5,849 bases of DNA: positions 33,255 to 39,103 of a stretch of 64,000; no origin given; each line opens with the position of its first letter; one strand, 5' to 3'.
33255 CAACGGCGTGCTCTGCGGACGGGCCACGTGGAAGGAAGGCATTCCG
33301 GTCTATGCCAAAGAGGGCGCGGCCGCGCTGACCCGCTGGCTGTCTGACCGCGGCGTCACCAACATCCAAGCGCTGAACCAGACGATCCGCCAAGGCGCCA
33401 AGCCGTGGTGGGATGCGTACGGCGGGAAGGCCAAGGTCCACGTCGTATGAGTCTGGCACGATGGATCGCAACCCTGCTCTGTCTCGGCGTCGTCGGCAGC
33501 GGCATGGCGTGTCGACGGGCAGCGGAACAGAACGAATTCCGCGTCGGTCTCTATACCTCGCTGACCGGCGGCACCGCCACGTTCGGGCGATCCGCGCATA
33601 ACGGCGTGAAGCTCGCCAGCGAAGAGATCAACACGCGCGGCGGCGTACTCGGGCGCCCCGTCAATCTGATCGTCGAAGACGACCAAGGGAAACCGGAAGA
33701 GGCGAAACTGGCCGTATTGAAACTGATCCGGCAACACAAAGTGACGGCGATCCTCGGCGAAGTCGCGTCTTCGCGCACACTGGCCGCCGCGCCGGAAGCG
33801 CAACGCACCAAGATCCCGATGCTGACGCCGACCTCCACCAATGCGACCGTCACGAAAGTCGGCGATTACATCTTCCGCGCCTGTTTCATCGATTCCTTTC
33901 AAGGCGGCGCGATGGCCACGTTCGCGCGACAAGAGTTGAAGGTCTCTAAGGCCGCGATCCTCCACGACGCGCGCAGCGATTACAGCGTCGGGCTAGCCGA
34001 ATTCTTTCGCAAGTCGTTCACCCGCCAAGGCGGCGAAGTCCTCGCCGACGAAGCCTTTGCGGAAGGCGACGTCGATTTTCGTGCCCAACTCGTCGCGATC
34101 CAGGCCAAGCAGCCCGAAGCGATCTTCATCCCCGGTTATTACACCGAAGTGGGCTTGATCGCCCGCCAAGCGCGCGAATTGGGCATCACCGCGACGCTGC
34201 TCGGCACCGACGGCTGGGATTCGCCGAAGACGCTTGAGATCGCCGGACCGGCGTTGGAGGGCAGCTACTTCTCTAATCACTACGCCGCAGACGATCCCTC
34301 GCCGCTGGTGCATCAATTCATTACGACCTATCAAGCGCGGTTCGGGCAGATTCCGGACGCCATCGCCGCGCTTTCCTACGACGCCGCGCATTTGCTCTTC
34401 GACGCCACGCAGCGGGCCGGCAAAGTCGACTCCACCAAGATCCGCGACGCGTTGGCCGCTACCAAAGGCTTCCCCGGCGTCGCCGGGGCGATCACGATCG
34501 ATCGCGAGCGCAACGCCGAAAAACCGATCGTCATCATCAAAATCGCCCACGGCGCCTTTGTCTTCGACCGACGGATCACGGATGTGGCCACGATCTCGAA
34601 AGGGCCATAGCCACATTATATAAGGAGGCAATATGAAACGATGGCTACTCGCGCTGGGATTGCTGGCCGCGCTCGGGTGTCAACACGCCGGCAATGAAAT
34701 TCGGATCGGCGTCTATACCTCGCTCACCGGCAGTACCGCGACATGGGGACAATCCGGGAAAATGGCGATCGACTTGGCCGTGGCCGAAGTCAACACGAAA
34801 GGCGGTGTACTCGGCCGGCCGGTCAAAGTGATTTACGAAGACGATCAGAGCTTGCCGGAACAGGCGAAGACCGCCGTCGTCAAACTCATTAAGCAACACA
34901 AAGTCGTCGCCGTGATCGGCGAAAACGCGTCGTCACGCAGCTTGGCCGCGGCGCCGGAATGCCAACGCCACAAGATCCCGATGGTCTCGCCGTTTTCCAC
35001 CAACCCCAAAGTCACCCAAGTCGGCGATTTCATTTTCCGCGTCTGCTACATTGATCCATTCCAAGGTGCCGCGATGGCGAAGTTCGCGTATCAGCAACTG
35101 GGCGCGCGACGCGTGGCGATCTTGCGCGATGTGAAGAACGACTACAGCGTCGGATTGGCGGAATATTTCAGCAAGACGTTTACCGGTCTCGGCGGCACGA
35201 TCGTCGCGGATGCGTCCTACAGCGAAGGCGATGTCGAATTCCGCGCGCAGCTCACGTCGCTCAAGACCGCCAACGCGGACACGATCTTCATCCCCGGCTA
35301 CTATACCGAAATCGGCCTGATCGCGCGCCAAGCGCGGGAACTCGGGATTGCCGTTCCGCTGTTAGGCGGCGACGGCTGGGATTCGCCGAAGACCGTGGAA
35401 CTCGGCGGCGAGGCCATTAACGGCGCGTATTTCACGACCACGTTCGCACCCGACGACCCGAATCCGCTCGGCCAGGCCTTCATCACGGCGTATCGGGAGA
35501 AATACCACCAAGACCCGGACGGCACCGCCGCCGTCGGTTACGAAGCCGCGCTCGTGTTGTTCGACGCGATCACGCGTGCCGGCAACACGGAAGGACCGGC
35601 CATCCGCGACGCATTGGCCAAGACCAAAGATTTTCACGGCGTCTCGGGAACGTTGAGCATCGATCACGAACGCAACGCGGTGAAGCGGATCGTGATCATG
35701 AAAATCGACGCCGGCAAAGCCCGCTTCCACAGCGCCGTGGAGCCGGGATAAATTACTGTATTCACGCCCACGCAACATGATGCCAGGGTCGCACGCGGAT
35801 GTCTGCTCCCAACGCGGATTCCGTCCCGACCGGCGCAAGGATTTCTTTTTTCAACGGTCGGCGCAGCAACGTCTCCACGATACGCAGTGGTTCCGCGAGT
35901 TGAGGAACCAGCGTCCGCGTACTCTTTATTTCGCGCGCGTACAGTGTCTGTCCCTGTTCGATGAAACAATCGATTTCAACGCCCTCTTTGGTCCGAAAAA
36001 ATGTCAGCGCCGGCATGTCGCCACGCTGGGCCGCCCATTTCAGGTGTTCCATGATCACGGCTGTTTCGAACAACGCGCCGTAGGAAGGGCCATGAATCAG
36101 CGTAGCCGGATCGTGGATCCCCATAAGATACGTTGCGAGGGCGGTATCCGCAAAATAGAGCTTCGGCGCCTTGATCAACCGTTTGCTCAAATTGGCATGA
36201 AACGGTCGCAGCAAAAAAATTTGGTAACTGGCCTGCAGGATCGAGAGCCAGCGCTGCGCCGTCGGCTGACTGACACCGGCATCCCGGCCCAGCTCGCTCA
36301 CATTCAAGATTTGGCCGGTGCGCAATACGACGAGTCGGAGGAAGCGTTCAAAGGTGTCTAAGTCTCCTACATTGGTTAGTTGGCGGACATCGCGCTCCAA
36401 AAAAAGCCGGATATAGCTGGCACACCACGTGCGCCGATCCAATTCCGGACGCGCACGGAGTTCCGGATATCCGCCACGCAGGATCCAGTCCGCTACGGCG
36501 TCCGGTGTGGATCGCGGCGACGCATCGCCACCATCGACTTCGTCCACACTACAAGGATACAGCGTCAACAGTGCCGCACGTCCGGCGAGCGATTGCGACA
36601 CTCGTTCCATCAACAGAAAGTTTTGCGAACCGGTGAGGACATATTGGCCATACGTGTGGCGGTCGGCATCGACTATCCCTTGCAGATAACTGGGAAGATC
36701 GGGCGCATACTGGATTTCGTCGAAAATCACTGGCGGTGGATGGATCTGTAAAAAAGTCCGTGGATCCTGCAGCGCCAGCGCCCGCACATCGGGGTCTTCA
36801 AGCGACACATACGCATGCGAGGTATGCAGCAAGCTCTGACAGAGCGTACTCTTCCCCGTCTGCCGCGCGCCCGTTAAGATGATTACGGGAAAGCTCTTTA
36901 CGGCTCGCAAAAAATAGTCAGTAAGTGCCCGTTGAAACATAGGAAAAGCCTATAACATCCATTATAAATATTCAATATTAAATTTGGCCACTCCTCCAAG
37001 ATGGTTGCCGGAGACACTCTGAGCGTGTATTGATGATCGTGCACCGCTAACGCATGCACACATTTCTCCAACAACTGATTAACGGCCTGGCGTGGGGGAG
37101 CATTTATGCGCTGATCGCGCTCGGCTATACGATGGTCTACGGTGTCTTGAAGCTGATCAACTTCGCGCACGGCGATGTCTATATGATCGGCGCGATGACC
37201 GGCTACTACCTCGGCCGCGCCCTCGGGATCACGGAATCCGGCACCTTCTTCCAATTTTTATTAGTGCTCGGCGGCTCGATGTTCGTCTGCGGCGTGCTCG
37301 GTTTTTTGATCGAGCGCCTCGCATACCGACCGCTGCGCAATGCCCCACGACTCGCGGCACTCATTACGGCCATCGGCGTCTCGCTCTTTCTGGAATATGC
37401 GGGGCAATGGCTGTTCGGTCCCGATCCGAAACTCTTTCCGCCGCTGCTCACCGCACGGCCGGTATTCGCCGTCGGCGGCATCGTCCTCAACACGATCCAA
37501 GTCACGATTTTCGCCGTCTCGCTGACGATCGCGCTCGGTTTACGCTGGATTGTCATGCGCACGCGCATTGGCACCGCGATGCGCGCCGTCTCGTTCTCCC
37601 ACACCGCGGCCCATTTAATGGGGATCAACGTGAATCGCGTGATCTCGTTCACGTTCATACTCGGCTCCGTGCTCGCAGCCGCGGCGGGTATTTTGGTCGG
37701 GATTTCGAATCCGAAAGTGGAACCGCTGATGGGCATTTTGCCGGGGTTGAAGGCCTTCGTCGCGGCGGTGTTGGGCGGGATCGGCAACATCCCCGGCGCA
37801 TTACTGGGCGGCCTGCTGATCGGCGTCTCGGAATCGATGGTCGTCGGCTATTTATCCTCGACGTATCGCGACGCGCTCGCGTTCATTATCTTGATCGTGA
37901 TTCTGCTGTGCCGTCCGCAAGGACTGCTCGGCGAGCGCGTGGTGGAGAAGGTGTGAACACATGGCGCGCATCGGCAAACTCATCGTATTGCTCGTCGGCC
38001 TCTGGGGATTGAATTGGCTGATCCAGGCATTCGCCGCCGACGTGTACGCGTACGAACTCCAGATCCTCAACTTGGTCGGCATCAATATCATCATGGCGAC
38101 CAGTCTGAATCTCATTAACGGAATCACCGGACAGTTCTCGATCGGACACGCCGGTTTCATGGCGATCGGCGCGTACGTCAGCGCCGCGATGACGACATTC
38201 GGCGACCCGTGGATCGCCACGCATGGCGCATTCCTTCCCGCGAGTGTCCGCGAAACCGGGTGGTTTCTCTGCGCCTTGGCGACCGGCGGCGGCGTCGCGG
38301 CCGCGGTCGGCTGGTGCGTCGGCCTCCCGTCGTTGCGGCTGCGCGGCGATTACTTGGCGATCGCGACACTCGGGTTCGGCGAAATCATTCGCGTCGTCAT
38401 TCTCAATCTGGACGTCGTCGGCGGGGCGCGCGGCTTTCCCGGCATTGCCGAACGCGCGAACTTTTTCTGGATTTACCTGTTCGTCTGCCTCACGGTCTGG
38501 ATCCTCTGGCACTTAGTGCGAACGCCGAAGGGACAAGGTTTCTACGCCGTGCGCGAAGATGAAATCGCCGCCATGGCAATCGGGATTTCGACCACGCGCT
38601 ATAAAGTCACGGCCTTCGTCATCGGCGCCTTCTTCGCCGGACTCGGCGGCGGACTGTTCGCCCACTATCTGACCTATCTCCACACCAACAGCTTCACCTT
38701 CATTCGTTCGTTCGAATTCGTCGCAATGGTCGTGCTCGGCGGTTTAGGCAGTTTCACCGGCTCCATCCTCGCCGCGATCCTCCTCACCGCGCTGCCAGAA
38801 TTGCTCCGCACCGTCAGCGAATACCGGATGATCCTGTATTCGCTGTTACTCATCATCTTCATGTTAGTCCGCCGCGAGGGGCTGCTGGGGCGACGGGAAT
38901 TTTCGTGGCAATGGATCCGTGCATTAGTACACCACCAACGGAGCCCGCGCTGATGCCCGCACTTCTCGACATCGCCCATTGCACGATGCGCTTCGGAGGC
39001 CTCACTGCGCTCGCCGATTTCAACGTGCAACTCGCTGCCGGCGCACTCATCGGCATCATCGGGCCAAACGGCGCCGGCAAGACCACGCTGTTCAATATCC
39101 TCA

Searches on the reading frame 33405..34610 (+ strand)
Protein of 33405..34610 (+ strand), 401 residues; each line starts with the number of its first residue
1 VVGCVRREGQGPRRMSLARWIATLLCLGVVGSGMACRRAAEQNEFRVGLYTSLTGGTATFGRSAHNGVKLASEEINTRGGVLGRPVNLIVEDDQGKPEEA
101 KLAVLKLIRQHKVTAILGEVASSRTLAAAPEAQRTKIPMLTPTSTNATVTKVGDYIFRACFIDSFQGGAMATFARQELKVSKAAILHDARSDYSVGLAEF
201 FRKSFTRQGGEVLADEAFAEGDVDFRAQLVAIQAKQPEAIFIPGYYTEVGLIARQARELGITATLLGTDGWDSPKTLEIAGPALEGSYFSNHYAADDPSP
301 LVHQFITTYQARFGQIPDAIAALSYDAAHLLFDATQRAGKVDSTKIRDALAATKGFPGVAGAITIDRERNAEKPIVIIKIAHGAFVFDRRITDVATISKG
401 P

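Call 83: search_protein_families(library=pfam, proteins=[window:33405-34610:+], max_evalue=0.00001)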
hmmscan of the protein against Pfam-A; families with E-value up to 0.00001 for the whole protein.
window:33405-34610:+ (401 aa): 3 families
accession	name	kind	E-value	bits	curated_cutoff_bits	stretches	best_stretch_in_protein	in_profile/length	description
PF13458.12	Peripla_BP_6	-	2e-66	225.4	31.7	1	45-371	2-329/343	Periplasmic binding protein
PF13433.12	Peripla_BP_5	-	3.3e-23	82.8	27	1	46-381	2-337/363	Periplasmic binding protein domain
PF01094.35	ANF_receptor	-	6.8e-23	81.7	25.4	1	66-372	4-341/353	Receptor family ligand binding region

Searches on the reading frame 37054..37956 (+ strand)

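Call 84: search_protein_families(library=pfam, proteins=[window:37054-37956:+], max_evalue=0.00001)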
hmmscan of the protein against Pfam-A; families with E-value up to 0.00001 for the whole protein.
window:37054-37956:+ (300 aa): 1 family
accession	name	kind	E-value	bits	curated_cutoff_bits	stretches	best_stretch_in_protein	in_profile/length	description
PF02653.21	BPD_transp_2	-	1.5e-42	146.1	26.8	1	8-284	2-269/269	Branched-chain amino acid transport system / permease component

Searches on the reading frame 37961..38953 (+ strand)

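Call 84: search_protein_families(library=pfam, proteins=[window:37961-38953:+], max_evalue=0.00001)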
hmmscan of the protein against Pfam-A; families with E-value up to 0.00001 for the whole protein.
window:37961-38953:+ (330 aa): 1 family
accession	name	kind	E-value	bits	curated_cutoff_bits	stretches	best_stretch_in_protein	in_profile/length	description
PF02653.21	BPD_transp_2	-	1.5e-42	146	26.8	1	33-301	3-269/269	Branched-chain amino acid transport system / permease component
